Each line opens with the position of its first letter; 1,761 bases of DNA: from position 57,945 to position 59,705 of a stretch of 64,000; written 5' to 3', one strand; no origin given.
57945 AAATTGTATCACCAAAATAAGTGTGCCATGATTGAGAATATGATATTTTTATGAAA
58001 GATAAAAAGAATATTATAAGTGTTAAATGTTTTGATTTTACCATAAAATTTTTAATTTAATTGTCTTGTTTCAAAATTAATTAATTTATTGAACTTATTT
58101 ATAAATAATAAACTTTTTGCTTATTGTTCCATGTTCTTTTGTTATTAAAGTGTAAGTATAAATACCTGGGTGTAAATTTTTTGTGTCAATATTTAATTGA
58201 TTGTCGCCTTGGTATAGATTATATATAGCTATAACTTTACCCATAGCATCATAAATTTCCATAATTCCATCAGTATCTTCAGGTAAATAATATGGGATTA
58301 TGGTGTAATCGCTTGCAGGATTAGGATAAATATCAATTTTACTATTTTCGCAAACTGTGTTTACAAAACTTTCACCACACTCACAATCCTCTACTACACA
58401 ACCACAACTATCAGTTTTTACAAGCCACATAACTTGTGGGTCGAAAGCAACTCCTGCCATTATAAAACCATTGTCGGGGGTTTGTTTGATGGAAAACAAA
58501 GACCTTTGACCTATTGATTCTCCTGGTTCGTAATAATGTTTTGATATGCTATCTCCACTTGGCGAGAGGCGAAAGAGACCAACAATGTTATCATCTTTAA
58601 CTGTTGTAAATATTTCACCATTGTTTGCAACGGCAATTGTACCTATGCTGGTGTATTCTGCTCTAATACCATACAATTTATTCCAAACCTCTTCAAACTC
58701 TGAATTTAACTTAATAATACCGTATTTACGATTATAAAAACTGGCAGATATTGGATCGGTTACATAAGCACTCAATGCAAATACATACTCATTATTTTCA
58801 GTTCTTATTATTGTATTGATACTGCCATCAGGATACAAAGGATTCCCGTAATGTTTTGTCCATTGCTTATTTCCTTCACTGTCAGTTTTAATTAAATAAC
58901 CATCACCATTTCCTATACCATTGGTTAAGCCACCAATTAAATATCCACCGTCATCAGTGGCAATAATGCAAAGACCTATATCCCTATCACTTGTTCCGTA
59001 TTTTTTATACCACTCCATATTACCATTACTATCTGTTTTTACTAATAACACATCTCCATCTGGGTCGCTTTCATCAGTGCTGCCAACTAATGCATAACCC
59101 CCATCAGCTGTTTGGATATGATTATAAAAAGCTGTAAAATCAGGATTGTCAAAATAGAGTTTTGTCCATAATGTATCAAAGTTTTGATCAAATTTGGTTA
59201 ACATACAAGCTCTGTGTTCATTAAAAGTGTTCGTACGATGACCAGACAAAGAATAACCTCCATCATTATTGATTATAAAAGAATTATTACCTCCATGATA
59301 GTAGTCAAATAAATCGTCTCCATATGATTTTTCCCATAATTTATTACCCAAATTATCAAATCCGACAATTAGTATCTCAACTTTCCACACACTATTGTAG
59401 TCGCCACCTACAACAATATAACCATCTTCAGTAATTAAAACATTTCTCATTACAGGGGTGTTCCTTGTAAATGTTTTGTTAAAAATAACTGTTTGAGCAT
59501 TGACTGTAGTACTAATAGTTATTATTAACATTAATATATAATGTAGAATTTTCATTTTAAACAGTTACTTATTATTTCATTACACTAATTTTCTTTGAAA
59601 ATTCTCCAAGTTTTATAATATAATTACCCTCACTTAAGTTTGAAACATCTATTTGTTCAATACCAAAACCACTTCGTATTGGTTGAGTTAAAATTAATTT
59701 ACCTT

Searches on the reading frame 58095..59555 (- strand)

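Call 104: search_protein_families(library=pfam, proteins=[window:58095-59555:-], max_evalue=0.00001)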
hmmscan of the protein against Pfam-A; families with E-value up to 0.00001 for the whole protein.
window:58095-59555:- (486 aa): 1 family
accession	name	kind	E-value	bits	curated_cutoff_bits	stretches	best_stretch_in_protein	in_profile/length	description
PF18962.6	Por_Secre_tail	-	3.3e-12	46.9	27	1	409-484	1-75/75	Secretion system C-terminal sorting domain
